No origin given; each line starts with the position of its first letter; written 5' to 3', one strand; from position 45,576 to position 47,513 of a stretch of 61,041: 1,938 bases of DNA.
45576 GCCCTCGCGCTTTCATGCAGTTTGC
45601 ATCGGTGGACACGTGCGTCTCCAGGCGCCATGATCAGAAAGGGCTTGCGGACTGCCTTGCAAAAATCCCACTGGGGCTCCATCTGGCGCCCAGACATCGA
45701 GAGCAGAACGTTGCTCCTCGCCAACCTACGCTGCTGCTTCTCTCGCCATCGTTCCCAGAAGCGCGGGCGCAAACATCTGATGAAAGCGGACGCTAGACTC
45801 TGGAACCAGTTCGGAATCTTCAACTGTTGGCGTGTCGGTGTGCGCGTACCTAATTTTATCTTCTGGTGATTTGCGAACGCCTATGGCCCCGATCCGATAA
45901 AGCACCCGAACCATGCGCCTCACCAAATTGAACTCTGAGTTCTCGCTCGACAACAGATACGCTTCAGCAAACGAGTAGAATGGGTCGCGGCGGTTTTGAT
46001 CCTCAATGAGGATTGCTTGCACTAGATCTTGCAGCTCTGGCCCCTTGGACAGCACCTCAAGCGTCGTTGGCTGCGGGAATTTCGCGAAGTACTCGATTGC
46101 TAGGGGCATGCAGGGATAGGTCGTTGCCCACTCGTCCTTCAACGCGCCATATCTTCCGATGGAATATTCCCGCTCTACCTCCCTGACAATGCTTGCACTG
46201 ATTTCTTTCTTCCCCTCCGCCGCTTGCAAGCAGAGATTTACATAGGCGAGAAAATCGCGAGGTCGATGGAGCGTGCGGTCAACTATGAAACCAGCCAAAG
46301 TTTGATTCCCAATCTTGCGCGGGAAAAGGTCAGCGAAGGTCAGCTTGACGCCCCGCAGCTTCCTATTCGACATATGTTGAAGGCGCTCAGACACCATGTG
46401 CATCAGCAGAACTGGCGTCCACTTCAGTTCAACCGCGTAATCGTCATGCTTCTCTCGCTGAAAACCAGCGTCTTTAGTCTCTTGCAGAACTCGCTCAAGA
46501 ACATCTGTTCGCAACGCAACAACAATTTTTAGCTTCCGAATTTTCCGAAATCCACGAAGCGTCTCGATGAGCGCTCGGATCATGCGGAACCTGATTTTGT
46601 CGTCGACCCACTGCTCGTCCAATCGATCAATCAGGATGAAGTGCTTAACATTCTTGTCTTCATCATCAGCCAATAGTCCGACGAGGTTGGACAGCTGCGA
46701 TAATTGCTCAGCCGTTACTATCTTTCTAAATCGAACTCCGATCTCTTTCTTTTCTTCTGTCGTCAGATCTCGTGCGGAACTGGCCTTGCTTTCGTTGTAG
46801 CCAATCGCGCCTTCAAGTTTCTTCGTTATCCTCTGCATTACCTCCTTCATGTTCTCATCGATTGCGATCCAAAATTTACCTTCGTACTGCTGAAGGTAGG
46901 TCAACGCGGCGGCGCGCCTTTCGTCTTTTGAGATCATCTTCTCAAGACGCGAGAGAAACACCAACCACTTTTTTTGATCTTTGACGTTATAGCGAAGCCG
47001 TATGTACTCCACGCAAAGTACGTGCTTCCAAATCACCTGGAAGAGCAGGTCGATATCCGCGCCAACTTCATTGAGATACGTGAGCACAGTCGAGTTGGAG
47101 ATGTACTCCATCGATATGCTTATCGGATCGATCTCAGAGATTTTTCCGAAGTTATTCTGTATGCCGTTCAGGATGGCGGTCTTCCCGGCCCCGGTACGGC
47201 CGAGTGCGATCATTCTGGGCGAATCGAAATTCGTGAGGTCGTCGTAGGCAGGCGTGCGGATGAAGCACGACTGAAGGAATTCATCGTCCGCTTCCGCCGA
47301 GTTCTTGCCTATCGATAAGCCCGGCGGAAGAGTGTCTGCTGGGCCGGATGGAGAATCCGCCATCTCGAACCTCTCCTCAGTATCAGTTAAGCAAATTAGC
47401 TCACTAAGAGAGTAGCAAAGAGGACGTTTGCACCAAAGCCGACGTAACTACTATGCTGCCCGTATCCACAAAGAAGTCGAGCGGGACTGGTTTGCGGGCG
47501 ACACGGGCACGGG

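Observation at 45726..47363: AT-rich stand-alone 545-aa P-loop NTPase: candidate single-gene defence or abortive-infection module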

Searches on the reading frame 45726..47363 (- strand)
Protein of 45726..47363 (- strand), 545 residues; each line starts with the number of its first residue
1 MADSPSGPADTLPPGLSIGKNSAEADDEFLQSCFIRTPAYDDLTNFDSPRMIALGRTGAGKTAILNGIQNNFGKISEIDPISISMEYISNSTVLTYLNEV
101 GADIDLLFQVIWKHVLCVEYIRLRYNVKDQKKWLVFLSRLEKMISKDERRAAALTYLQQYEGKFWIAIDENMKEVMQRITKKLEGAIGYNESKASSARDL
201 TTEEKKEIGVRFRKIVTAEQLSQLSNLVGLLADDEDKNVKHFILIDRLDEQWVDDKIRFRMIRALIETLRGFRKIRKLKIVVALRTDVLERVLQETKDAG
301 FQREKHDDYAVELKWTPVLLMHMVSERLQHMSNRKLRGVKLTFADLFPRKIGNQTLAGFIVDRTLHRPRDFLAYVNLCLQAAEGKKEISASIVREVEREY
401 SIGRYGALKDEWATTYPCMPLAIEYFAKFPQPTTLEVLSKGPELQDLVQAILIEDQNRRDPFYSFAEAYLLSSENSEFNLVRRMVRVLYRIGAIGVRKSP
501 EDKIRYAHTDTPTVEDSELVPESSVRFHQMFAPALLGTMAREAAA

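Call 4: search_protein_families(library=pfam, proteins=[window:45726-47363:-], max_evalue=1)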
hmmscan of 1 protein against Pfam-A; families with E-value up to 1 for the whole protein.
window:45726-47363:- (545 aa): 5 families
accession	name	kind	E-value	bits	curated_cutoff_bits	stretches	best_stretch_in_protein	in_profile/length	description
PF20703.3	nSTAND1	-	0.008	16.3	27.1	1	207-302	94-170/379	Novel STAND NTPase 1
PF20720.3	nSTAND3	-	0.037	14.2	27.2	1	223-314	56-138/155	Novel STAND NTPase 3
PF13476.12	AAA_23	-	0.051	14.6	27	1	49-188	20-168/201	AAA domain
PF02942.19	Flu_B_NS1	-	0.1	12.1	25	1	157-216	28-88/247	Influenza B non-structural protein (NS1)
PF00005.33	ABC_tran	-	0.16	13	25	0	53-73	16-36/137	ABC transporter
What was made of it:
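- On STAND NTPases (including Avs/AVAST): Pfam nSTAND1 16.3 bits and nSTAND3 14.2 bits against a cut-off of about 27 (call 4). No such Pfam hits (call 4).
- On KAP-family NTPases: No Pfam KAP hit (call 4).
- Closest known: KAP-family P-loop NTPases. Different: There is no Pfam KAP hit (call 4).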

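Call 5: search_protein_families(library=padloc, proteins=[window:45726-47363:-], max_evalue=1)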
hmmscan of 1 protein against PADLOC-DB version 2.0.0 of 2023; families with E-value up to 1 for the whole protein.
window:45726-47363:- (545 aa): 3 families
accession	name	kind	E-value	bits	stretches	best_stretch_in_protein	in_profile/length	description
PDLC04561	PDC-M28C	-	3.9e-05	20.7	1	235-335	166-262/480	-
PDLC02756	PbeC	-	0.00074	16.6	2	147-310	324-489/643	PbeC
PDLC04140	mad8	-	0.0022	15.6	1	51-249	30-201/314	mads_8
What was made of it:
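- On STAND NTPases (including Avs/AVAST): No Avs model in the PADLOC hits (call 5).
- Closest known: RdrA, the ATPase of the RADAR defence system. Different: There is no PADLOC RdrA hit (call 5).
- Closest known: STAND NTPases / Avs. Different: No PADLOC Avs hit (call 5).
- PADLOC 2023 gives only weak hits: PDC-M28C at 3.9e-5, plus PbeC and mad8 (call 5). The target weakly matches PDC-M28C (E = 3.9e-5, call 5).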

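Call 6: search_protein_families(library=ncbifam, proteins=[window:45726-47363:-], max_evalue=1)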
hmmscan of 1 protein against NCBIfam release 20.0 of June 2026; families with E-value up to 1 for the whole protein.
window:45726-47363:- (545 aa): 2 families
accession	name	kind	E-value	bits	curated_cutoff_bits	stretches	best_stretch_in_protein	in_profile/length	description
NF047389.1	ATPase_Sll1717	subfamily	8.2e-64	216.4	75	1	18-535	1-454/454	P-loop ATPase, Sll1717 family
NF053860.1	DS41_1_antiphage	equivalog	2.1e-15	56.7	370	1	21-389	10-356/448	anti-phage protein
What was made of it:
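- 45726..47363 (-): Intact 545-aa gene for a P-loop ATPase of the Sll1717 family (main ~545-aa clade); GC 0.512. NF047389 at 216 bits against cut-off 75, residues 18-535 (call 6).
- On P-loop ATPase, Sll1717 family (NCBIfam NF047389, subfamily model): 216.4 bits, E = 8e-64 (call 6). Residues 18-535 align to model positions 1-454 of 454 (call 6).
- On DS-41 anti-phage protein (NCBIfam NF053860, equivalog): 56.7 bits, E = 2e-15, over residues 21-389 only (call 6).
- On TniB-like / transposition AAA+ ATPases: No such Pfam or NCBIfam hit at E <= 1 (calls 4, 6).
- On Orc1/Cdc6 family: No hit for the window protein (call 6).
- Closest known: DS-41. Different: The window protein scores 57 against the 370-bit equivalog cut-off (call 6).
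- Closest known: Orc1/Cdc6 initiators and the archaeal 'PAB2304/SSO1545' ATPases. Different: No sequence-level membership: Pfam and NCBIfam give no hit above cut-off (calls 4, 6).
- NF047389 Sll1717 matches at 216 bits against a cut-off of 75, full-length (call 6). The window protein hits the DS41_1 profile reciprocally: E = 2e-15 over residues 21-389 (call 6).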

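Call 7: search_solved_structures(query=window:45726-47363:-, max_evalue=10)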
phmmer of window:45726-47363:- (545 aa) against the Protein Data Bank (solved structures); distinct sequences matched with E-value up to 10: 3.
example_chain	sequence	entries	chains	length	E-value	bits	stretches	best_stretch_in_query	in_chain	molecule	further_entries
1xeq_A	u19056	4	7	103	0.31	13.4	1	157-216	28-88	Nonstructural protein NS1 | Non-structural protein 1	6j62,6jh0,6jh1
3rt3_C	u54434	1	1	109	0.36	13.2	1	157-216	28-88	Non-structural protein 1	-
3r66_A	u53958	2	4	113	0.4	13.1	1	157-216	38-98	Non-structural protein 1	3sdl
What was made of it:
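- Tried and rejected: Only spurious NS1 hits at E > 0.3 (call 7).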

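Call 9: find_homologous_proteins(query=window:45726-47363:-, max_evalue=0.00001)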
Query window:45726-47363:- (545 aa): 357 proteins with E <= 0.00001 among 8000 candidates; the best 120 are listed.
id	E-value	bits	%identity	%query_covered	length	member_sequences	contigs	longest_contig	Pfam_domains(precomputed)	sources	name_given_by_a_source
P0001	0.0e+0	1218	100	100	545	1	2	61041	-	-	-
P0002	9.7e-286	967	79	99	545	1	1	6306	-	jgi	jgi:hypothetical protein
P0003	5.6e-273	925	76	99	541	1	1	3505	-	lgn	-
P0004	9.4e-231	786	66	96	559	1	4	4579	-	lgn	-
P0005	6.5e-228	776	64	98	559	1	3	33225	-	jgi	jgi:hypothetical protein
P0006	4.1e-173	595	52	98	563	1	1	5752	-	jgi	jgi:hypothetical protein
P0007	1.3e-170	587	50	96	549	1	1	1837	-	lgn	-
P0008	5.9e-167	575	50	100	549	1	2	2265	-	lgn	-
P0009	5.6e-165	569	49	97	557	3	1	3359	-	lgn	-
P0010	1.0e-161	558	48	96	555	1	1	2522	-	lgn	-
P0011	2.0e-152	527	46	97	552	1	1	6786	-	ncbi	-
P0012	5.1e-135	470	42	96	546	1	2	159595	-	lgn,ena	-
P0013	6.1e-135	469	42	96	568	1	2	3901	PF13191.13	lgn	-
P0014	7.6e-135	469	42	95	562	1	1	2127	-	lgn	-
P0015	1.3e-134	468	42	96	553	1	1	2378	-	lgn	-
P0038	2.3e-130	454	42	96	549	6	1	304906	PF13191.13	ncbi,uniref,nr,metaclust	ncbi:hypothetical protein A9995_09065 [Erythrobacter sp. QSSC1-22B]|uniref:P-loop ATPase, Sll1717 fa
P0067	1.7e-128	448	40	96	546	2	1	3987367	PF13191.13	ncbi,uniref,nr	ncbi:DNA repair ATPase [Sphingomonas sp. AAP5]|uniref:P-loop ATPase, Sll1717 family n=1 Tax=Sphingom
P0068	2.0e-128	448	40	95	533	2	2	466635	-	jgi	jgi:hypothetical protein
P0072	5.4e-128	447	40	95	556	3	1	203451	-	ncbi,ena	-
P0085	4.0e-127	444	40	95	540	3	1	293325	-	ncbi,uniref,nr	ncbi:hypothetical protein I6F36_24325 [Bradyrhizobium sp. BRP19]|uniref:P-loop ATPase, Sll1717 famil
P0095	1.5e-126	442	39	98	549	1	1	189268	-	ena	-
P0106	6.2e-126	440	41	96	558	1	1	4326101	PF20720.4,PF13191.13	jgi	jgi:hypothetical protein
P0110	1.0e-125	439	39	98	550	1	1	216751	PF20720.4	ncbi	-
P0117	3.6e-125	437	39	98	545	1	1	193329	-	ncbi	-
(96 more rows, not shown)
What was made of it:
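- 45726..47363 (-): 357 homologues at E <= 1e-5 (call 9).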

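Call 17: find_encoding_contigs(protein=window:45726-47363:-, flank=10000, max_places=4)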
Protein window:45726-47363:- (545 aa): 1 contig read that carries it; 1 place shown.
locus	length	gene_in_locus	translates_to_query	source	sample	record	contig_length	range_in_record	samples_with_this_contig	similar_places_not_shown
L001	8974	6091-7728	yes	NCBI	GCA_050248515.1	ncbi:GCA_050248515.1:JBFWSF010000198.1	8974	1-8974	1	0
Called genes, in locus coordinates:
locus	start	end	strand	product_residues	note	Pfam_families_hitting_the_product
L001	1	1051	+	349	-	PF22022:Phage_int_M, PF00589:Phage_integrase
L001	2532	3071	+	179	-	-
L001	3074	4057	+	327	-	PF01656:CbiA, PF09140:MipZ (faint), PF10609:ParA (faint), PF13614:AAA_31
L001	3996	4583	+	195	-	-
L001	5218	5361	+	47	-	-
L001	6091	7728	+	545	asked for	-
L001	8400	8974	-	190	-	?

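Call 27: find_encoding_contigs(protein=P0067, flank=10000, max_places=3)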
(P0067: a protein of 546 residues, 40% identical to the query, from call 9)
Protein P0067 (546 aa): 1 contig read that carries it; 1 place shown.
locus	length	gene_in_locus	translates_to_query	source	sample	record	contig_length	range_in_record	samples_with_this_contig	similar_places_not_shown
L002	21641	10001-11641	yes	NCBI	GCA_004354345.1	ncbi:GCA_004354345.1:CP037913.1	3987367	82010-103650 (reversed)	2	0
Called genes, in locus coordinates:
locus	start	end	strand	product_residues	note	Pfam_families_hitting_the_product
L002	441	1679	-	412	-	-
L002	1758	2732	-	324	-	-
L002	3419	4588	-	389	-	PF13356:Arm-DNA-bind_3, PF00589:Phage_integrase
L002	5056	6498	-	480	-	PF05272:VapE-like_dom, PF19263:DUF5906 (faint)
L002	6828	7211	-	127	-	-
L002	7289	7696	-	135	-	-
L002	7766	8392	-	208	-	PF14014:DUF4230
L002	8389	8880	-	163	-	PF11611:DUF4352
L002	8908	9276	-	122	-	-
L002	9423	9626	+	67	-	PF13560:HTH_31, PF12844:HTH_19 (weak), PF01381:HTH_3, PF13443:HTH_26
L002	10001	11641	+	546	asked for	PF13191:AAA_16 (faint)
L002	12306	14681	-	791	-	PF04313:HSDR_N (faint), PF04851:ResIII, PF00270:DEAD, PF18766:SWI2_SNF2, PF00271:Helicase_C (weak), PF08463:EcoEI_R_C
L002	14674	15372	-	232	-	PF21790:OGG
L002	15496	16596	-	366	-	PF01420:Methylase_S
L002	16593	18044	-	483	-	PF12161:HsdM_N (weak), PF02384:N6_Mtase, PF07669:Eco57I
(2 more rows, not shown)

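Call 28: find_encoding_contigs(protein=P0038, flank=10000, max_places=3)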
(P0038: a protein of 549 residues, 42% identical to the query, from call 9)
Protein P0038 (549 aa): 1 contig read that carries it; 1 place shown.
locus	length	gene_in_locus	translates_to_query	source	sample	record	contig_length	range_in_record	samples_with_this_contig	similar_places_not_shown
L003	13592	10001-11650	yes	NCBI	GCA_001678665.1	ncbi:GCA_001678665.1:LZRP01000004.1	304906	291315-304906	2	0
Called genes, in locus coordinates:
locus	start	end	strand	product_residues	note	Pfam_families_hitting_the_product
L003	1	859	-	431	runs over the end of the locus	PF05272:VapE-like_dom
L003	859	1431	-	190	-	-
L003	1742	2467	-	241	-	PF12844:HTH_19 (weak), PF01381:HTH_3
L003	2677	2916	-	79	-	-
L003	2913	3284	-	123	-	-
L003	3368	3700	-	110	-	-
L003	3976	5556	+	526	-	PF03235:GmrSD_N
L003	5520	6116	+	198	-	PF04326:SLFN_AlbA_2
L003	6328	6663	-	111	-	-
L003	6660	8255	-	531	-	PF18135:Type_ISP_C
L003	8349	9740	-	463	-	PF22240:ISP_coupler, PF02384:N6_Mtase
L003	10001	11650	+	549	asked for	PF13191:AAA_16 (faint)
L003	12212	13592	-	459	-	?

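Call 29: find_encoding_contigs(protein=P0085, flank=10000, max_places=3)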
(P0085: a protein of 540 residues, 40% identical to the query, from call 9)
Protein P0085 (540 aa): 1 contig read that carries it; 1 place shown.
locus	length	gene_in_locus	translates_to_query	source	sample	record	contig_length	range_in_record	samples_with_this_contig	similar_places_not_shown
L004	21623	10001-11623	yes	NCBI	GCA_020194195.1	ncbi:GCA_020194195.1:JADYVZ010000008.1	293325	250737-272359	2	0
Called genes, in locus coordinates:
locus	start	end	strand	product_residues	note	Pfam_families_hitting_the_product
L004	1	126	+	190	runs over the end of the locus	PF01613:Flavin_Reduct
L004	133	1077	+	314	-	PF00132:Hexapep (weak)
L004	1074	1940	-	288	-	PF00528:BPD_transp_1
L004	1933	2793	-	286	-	PF00005:ABC_tran, PF13304:AAA_21 (faint)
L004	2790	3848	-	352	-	PF09084:NMT1, PF13379:NMT1_2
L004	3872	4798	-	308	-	PF02668:TauD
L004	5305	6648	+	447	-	PF00296:Bac_luciferase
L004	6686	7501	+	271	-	PF03180:Lipoprotein_9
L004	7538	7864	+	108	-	-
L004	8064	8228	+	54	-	-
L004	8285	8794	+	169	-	PF13404:HTH_AsnC-type, PF13412:HTH_24, PF01037:AsnC_trans_reg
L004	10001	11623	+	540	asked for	-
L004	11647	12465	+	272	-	-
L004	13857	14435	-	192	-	-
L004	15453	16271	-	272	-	PF13505:OMP_b-brl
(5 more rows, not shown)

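Call 30: find_related_loci(query=A2, collection=genome_contigs, flank=10000)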
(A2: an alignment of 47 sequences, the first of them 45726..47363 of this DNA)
Query A2 (545 aa) in genome_contigs; peptide patterns used: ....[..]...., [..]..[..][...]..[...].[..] (x = any residue, [..] = any of these).
599 stretches matched a pattern (row limit reached: there are more); 165 encode a relative of the query (tblastn E <= 1e-3); the best 80 are kept; 80 distinct loci.
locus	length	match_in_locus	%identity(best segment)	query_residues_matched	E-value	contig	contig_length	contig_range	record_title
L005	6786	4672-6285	46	15-544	2e-159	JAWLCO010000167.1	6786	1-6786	MAG: Hyphomicrobiaceae bacterium isolate 15dZY3.bin.56 NODE_10975_length_6786_cov_6.181247, whole genome shotgun sequenc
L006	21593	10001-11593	41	12-531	1e-137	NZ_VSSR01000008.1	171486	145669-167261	Bradyrhizobium cytisi strain CTAW11 CTAW11_S1_R1__contig_8, whole genome shotgun sequence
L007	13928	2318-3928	41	1-534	2e-136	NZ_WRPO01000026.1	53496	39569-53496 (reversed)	Novosphingobium aquimarinum strain M24A2M contig26, whole genome shotgun sequence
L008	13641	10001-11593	41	12-539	4e-131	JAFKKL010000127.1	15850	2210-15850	MAG: Hyphomicrobiales bacterium isolate SCN18_10_11_15_R1_B_63_12 SCN18_10_11_15_R1_B_scaffold_1077, whole genome shotgu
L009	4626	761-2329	40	15-534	1e-132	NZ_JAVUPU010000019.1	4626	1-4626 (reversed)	Sphingosinicella sp. GR2756 Scaffold19, whole genome shotgun sequence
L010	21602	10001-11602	39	12-535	2e-129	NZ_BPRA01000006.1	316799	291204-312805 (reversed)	Methylobacterium thuringiense strain DSM 23674 entry6, whole genome shotgun sequence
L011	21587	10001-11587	39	12-534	2e-127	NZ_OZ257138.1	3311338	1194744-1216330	MAG: Brevundimonas sp. isolate 92ae66e9-a21b-403b-8aea-95c548543948 chromosome 1, complete sequence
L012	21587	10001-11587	39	11-535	5e-127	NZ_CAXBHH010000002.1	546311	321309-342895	MAG: uncultured Parasphingorhabdus sp. isolate ERR2762151_binner123_Refined_10 ERZ3421834.10, whole genome shotgun seque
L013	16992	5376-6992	39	3-535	7e-127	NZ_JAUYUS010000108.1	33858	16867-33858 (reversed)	MAG: Parvibaculum sp. isolate C9_maxbin.030 C9_k141_100762, whole genome shotgun sequence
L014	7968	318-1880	39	18-535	3e-125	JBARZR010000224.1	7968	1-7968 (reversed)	MAG: Pacificimonas sp. isolate MFD12172_ilm_asm_bin11 k127_22275, whole genome shotgun sequence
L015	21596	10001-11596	39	12-535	9e-125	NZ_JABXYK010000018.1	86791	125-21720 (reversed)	Mycoplana rhizolycopersici strain DBTS2 ZB100017, whole genome shotgun sequence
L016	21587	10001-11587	38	12-534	2e-124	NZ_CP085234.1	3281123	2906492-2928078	Brevundimonas vesicularis strain ADH2-360 chromosome, complete genome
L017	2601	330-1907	40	17-535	9e-128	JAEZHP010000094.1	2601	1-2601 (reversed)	MAG: Proteobacteria bacterium isolate OH_CDB_141 k127_1722213, whole genome shotgun sequence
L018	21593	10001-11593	37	18-535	1e-115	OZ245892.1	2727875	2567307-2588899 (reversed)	MAG: Alphaproteobacteria bacterium isolate e01b9f0f-b7bd-4dae-8c29-e3d1d413ec59 genome assembly, chromosome: 1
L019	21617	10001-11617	40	2-535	1e-124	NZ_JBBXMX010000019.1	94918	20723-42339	Methylobacterium guangdongense strain SI9 NODE_19_length_94918_cov_37.223692, whole genome shotgun sequence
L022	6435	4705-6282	34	18-535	4e-105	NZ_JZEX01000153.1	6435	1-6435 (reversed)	Devosia geojensis strain BD-c194 NODE_159, whole genome shotgun sequence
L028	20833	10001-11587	33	17-541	5e-99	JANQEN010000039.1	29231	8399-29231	MAG: Chitinivibrionales bacterium isolate PL23a_bin.29 k99_3429688, whole genome shotgun sequence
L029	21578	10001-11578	33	16-535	3e-98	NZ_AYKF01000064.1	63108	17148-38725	Salinisphaera orenii YIM 95161 contig18, whole genome shotgun sequence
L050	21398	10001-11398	36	59-535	3e-98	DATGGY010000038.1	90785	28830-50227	MAG TPA_asm: Bradyrhizobium sp. isolate SMAG_U9766 k141_1233898, whole genome shotgun sequence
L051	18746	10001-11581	31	17-535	3e-87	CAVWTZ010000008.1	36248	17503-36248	MAG: uncultured beta proteobacterium isolate MFD03323.bin.2.67 genome assembly, contig: contig_110423, whole genome shot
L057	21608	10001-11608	32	1-535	7e-86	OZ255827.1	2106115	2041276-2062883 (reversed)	MAG: Gammaproteobacteria bacterium isolate a1a48b64-ce29-4d14-9810-62998cc33347 genome assembly, chromosome: 1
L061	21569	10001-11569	32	17-535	3e-87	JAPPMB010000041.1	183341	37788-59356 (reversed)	MAG: Bryobacterales bacterium isolate RHO3_bin_36 NODE_145_length_183341_cov_12.650192, whole genome shotgun sequence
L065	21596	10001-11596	30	14-535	5e-83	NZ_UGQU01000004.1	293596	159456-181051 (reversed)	Moraxella lacunata strain NCTC10359, whole genome shotgun sequence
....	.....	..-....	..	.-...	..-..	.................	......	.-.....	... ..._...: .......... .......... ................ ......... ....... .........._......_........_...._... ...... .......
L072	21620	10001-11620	30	6-535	1e-81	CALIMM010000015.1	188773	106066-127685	MAG TPA_asm: uncultured Candidatus Saccharibacteria bacterium isolate ERR589621_bin.49_CONCOCT_v1.1_MAG genome assembly,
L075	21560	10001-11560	30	17-531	2e-80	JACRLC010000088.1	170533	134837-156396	MAG: Chloroflexi bacterium isolate NC_groundwater_1871_Pr3_B-0.1um_54_18 SR2-18-B1_coassembly_615676, whole genome shotg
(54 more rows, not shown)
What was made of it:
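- Distribution is patchy across many phyla (call 30).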

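Call 36: predict_structure(alignment_id=A2)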
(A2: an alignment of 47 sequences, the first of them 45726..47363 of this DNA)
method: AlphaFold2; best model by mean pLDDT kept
length: 545 residues; sequences in the alignment: 47
mean_pLDDT: 83.9   pTM: 0.81
mean pLDDT of the five models: 83.9, 83.1, 82.8, 82.3, 80.6
residues with pLDDT >= 90: 218; 70-90: 254; 50-70: 63; < 50: 10
segments of 3 or more residues with pLDDT < 50: 1-4, 6-8
pLDDT, mean of each block of 10 residues (from residue 1): 48 83 64 84 93 87 90 89 66 78 84 91 89 87 76 83 68 78 72 69 83 75 90 85 89 77 90 93 87 65 70 90 91 82 89 91 89 93 92 93 91 86 94 95 93 86 90 84 94 93 91 89 95 76 50
secondary structure, 60 per line:
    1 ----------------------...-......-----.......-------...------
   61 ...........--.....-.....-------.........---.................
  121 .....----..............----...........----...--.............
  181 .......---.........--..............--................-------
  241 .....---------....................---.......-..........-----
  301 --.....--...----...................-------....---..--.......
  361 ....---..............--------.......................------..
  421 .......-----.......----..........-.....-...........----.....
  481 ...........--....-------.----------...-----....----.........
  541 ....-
elements in order: H27-32 H38-44 E52-54 H61-71 E74-78 H80-84 H92-100 H104-125 H130-143 H148-158 H168-187 H191-199 H202-215 H218-233 E241-245 H255-274 E278-284 H286-295 H303-307 E310-312 H317-335 H343-346 H356-364 H368-381 H390-412 H419-427 H435-439 H444-453 H455-459 H461-471 H476-491 E494-497 E524-527 H532-544
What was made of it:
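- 45726..47363 (-): AF2 model with pLDDT 83.9 (call 36).
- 46665..47090 (-): ~140-aa all-helical insertion between the Walker A and Walker B strands (residues 92-233). Soluble, no TM-like segment. DSSP of the AF2 model (call 36).
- The AF2 model is confident (call 36).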
